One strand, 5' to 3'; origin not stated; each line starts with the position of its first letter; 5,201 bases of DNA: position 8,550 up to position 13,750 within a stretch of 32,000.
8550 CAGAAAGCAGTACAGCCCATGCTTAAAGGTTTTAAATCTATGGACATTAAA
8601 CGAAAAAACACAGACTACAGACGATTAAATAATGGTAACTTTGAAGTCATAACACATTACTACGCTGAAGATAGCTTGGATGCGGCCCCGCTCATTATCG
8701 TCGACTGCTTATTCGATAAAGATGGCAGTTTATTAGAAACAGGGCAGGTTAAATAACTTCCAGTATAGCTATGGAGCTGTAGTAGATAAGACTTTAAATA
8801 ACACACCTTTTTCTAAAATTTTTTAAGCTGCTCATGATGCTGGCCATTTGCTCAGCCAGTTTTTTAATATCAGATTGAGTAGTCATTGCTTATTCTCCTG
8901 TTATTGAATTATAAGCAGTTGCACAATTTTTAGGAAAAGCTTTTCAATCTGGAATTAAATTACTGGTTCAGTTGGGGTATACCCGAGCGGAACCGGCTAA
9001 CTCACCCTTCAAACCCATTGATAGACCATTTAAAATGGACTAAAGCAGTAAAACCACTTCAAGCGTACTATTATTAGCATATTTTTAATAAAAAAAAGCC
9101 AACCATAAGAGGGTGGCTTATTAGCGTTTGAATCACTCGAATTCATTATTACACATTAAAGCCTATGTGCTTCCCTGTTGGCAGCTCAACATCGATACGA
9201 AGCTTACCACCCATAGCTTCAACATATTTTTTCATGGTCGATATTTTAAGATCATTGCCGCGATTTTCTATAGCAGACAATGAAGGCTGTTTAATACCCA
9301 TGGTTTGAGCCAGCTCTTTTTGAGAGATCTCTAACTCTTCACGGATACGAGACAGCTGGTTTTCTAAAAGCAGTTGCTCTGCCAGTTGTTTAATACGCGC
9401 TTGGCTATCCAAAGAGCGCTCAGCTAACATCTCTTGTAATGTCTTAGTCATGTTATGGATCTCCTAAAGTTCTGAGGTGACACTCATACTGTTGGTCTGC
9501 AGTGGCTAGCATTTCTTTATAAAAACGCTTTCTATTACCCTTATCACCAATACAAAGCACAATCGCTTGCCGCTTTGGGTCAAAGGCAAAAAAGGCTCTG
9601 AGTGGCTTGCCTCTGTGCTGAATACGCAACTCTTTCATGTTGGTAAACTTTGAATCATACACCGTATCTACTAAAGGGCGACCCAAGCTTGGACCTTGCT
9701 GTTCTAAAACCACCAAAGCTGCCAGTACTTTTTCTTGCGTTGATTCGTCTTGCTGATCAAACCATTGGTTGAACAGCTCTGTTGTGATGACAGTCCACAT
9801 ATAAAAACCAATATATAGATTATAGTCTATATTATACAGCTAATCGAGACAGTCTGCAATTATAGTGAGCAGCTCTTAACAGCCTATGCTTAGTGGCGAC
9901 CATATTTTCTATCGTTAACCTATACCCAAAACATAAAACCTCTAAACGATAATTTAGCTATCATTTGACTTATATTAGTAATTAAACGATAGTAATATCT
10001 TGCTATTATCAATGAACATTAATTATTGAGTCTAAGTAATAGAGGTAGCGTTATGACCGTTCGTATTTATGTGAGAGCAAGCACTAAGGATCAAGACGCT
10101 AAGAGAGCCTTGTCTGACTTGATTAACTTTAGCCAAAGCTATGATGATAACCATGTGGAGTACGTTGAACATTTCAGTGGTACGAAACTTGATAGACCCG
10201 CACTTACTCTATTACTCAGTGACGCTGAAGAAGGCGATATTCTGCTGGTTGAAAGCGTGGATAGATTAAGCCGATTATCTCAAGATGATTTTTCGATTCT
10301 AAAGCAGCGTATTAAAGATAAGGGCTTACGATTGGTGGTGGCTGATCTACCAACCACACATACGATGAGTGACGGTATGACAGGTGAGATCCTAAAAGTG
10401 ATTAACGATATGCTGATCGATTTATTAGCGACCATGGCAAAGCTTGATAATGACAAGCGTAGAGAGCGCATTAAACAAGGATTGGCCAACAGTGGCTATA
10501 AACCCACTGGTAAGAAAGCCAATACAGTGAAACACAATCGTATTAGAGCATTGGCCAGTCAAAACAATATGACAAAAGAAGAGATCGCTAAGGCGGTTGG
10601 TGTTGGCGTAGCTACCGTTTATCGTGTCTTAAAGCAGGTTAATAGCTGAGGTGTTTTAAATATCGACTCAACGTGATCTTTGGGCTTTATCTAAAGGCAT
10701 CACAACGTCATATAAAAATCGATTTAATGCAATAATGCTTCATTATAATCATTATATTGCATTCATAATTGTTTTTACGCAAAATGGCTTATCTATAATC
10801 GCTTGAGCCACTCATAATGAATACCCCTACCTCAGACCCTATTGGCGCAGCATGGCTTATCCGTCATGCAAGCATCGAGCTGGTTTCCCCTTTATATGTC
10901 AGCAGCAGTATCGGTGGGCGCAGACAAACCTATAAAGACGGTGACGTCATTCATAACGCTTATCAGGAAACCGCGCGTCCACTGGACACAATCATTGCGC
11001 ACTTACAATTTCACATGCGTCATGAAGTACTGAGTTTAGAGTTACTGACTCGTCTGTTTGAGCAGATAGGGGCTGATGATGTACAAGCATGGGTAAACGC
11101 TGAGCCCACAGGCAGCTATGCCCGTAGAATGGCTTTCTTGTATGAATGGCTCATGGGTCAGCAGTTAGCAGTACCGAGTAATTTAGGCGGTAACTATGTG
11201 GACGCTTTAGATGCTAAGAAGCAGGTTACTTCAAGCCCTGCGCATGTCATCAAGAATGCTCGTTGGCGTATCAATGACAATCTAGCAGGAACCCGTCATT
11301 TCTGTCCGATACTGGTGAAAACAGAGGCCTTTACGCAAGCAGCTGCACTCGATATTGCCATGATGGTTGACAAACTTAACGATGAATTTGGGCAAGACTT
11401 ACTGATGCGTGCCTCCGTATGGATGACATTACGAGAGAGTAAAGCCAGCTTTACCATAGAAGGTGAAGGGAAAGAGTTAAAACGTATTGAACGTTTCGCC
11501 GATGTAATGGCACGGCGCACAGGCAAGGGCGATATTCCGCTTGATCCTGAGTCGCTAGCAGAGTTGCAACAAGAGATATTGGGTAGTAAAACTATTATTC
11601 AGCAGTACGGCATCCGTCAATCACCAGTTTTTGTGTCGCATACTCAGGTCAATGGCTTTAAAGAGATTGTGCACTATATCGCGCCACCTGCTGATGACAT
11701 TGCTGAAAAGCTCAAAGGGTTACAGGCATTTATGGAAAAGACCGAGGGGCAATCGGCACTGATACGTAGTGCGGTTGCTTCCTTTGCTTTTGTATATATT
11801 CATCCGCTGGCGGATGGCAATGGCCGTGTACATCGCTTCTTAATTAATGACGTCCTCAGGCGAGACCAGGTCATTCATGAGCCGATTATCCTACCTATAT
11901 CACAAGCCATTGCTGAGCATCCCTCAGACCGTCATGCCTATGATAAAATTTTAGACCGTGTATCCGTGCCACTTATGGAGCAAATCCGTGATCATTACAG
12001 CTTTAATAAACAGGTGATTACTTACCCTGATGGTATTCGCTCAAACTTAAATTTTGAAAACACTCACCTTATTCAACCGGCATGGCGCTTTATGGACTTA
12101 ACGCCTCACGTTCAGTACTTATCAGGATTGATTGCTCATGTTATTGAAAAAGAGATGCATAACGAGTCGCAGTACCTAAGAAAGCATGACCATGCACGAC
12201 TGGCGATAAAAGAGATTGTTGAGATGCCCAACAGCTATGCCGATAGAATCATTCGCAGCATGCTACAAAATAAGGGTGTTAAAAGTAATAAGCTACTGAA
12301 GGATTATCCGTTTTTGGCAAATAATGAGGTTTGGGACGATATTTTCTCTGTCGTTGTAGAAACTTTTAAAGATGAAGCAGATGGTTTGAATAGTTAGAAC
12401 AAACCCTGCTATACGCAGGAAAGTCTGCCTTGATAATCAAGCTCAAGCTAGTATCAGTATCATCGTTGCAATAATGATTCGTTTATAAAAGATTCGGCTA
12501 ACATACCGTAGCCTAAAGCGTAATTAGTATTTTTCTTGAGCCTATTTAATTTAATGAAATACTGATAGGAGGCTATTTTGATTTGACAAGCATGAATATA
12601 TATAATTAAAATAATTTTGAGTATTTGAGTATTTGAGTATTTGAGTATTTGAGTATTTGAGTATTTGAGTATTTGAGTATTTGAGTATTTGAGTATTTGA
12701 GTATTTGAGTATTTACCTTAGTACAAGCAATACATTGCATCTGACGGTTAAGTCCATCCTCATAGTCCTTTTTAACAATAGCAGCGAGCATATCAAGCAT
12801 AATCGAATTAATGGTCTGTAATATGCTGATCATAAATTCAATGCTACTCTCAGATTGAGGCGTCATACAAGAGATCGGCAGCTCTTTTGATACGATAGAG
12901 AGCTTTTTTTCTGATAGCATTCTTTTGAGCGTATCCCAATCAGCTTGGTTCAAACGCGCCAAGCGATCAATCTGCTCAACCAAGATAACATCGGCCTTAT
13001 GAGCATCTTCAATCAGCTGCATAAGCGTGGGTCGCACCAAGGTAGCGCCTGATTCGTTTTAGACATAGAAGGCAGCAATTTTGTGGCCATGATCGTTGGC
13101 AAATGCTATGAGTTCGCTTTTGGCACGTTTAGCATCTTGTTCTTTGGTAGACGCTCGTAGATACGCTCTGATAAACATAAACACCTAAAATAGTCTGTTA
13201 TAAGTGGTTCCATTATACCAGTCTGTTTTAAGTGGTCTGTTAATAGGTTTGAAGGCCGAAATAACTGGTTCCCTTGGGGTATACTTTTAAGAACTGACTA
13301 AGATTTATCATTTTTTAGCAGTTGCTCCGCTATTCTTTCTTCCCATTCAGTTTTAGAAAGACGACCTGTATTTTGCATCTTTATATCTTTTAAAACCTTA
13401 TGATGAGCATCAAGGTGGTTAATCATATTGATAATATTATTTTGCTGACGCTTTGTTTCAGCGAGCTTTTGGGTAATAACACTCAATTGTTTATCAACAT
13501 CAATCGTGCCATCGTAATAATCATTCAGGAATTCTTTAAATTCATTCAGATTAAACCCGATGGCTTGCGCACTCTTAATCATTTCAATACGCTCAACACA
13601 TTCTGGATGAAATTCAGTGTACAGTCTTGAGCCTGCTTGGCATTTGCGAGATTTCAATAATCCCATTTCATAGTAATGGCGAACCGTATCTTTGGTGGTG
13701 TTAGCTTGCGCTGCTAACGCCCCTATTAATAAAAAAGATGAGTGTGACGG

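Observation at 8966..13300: A 4.3-kb cassette flanked by inverted res-like regions of about 100 bp, one abutting a dead resolvase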

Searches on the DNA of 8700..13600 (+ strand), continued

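Call 12: search_dna_similar(query=window:13150-13330:-, collection=plasmids, mode=distant, max_rows=60, max_evalue=0.001)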
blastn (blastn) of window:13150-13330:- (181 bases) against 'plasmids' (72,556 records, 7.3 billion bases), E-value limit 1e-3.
Records with a match: 85; places in all: 92; records where one place covers at least 80% of the query: 3.
Best place of each record, by identity: >=99% 1; 95-99% 10; 90-95% 8; 80-90% 52; 60-80% 14.
By first word of the organism name: Psychrobacter 57; Acinetobacter 22; Moraxella 2; Klebsiella 2; Aliivibrio 1; uncultured 1.
By predicted mobility (MOB-suite, as given by PLSDB): mobilizable 41; non-mobilizable 37; conjugative 7.
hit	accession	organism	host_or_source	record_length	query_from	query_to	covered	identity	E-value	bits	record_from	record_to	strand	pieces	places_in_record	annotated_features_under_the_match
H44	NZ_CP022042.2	Psychrobacter cryohalolentis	Environment,permafrost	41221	1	181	100%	100.0%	2e-87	327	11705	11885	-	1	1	MerR family transcriptional regulator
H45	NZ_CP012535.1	Psychrobacter sp. P11G5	Botryllus sp.,Single cell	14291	37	181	80%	95.2%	2e-57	229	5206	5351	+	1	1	recombinase family protein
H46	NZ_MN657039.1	Psychrobacter sp.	-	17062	36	181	81%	92.5%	4e-53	214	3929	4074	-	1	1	recombinase family protein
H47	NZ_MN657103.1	Psychrobacter sp.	-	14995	41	181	78%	95.0%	8e-56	224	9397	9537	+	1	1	recombinase family protein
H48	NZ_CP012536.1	Psychrobacter sp. P11G5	Botryllus sp.,Single cell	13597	38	181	80%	91.7%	6e-51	206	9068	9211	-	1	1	recombinase family protein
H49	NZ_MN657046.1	Psychrobacter sp.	-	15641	44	181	76%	95.7%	8e-56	223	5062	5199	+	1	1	recombinase family protein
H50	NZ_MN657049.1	Psychrobacter sp.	-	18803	47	181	75%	97.0%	6e-57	226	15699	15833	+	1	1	recombinase family protein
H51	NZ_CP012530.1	Psychrobacter sp. P2G3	Botryllus sp.,Single cell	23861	47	181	75%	96.3%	3e-55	222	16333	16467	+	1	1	recombinase family protein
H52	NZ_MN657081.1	Psychrobacter sp.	-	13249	47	181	75%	96.3%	3e-55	222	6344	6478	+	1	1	recombinase family protein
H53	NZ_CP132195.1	Psychrobacter sp. M13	Lebbeus groenlandicus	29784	47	181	75%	96.3%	3e-55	222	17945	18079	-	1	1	recombinase family protein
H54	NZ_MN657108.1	Psychrobacter sp.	-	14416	48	181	74%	96.3%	9e-55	220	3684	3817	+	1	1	recombinase family protein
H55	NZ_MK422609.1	Psychrobacter sp. DAB_AL32B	guano of little auks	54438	47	181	75%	94.1%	2e-51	208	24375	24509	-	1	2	none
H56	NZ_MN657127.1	Psychrobacter sp.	-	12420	48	181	74%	94.8%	5e-52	211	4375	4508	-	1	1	recombinase family protein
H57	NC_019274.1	Psychrobacter sp. DAB_AL62B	Alle alle (dovekie),guano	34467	48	181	74%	94.0%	6e-51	206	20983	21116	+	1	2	recombinase family protein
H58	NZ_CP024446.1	Moraxella osloensis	Homo sapiens,single cell,skin swab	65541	49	181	73%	93.2%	9e-49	200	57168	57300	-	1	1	recombinase family protein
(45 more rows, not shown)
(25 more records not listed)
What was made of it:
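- It occurs in 85 plasmid records (call 12). The family is conserved across genera (call 12).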

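Call 14: get_annotated_region(hit=H2, flank=3000)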
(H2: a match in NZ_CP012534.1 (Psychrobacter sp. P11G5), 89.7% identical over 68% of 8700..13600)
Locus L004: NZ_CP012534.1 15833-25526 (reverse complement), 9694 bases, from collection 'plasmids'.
description: Psychrobacter sp. P11G5 plasmid pPspP11G5a, complete sequence
organism: Psychrobacter sp. P11G5 (NCBI taxid 1699624)
taxonomy: Bacteria; Pseudomonadota; Gammaproteobacteria; Moraxellales; Moraxellaceae; Psychrobacter; Psychrobacter sp. P11G5
host: -; source: Botryllus sp.,Single cell; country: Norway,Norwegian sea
typing (MOB-suite, as given by PLSDB): mobilizable; replicon rep_cluster_1207; relaxase MOBQ
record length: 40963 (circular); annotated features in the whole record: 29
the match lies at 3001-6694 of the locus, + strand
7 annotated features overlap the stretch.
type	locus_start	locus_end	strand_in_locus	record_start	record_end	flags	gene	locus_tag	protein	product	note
CDS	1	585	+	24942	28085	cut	-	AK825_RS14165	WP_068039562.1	SIR2 family protein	-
CDS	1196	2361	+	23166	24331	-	-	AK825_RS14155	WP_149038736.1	IS3 family transposase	-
CDS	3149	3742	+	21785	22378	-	-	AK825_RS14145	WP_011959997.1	recombinase family protein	GO:0006310 - DNA recombination [Evidence IEA]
CDS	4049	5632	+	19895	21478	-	-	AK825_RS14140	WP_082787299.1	Fic family protein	-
CDS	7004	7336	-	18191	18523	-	-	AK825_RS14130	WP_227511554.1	DUF3817 domain-containing protein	-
CDS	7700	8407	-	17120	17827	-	lspA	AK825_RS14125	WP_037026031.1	signal peptidase II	GO:0009306 - protein secretion [Evidence IEA]; GO:0006508 - proteolysis [Evidence IEA]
CDS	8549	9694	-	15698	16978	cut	ccmI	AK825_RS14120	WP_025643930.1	c-type cytochrome biogenesis protein CcmI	GO:0017004 - cytochrome complex assembly [Evidence IEA]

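Call 15: get_annotated_region(hit=H3, flank=3000)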
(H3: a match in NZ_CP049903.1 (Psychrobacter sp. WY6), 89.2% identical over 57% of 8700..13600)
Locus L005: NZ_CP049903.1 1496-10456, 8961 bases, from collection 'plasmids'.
description: Psychrobacter sp. WY6 plasmid unnamed1, complete sequence
organism: Psychrobacter sp. WY6 (NCBI taxid 2708350)
taxonomy: Bacteria; Pseudomonadota; Gammaproteobacteria; Moraxellales; Moraxellaceae; Psychrobacter; Psychrobacter sp. WY6
host: -; source: Euphausia superba,whole organism; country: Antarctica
typing (MOB-suite, as given by PLSDB): non-mobilizable; replicon rep_cluster_1166
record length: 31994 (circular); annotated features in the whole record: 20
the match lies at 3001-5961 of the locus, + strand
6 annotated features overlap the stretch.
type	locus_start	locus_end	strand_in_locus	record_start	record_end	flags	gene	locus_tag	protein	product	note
CDS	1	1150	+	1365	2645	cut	ccmI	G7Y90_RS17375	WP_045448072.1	c-type cytochrome biogenesis protein CcmI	GO:0017004 - cytochrome complex assembly [Evidence IEA]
CDS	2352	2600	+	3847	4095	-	-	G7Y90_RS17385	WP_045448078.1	DUF3817 domain-containing protein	-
CDS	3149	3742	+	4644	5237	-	-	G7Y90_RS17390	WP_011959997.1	recombinase family protein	GO:0006310 - DNA recombination [Evidence IEA]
CDS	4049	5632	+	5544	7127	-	-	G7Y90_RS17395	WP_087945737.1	Fic family protein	-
CDS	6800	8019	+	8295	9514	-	-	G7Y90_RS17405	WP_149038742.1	IS3 family transposase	-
CDS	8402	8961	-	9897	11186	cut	-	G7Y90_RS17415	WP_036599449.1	hypothetical protein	-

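Call 16: get_annotated_region(hit=H16, flank=2500)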
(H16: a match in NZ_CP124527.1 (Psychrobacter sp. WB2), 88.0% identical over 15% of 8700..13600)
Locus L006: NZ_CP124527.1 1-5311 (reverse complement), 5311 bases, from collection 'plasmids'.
description: Psychrobacter sp. WB2 plasmid pWB2, complete sequence
organism: Psychrobacter sp. WB2 (NCBI taxid 3043330)
taxonomy: Bacteria; Pseudomonadota; Gammaproteobacteria; Moraxellales; Moraxellaceae; Psychrobacter; Psychrobacter sp. WB2
host: -; source: Cell culture,Feedlot Water bowl; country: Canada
typing (MOB-suite, as given by PLSDB): non-mobilizable
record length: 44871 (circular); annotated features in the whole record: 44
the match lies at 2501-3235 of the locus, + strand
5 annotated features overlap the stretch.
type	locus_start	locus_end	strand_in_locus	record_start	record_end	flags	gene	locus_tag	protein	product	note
predicted_resistance_gene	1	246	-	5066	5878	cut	sul2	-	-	sulfonamide-resistant dihydropteroate synthase Sul2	predicted by amrfinderplus; class SULFONAMIDE; identity 100.0%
CDS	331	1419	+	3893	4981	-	-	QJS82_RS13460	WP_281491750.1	IS4 family transposase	-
CDS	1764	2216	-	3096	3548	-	merR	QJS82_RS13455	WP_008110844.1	Hg(II)-responsive transcriptional regulator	GO:0006355 - regulation of DNA-templated transcription [Evidence IEA]; GO:0046689 - response to mercury ion [Evidence ...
CDS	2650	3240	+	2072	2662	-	-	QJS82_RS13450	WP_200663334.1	recombinase family protein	GO:0006310 - DNA recombination [Evidence IEA]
CDS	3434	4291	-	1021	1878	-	-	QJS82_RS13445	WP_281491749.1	DNA adenine methylase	-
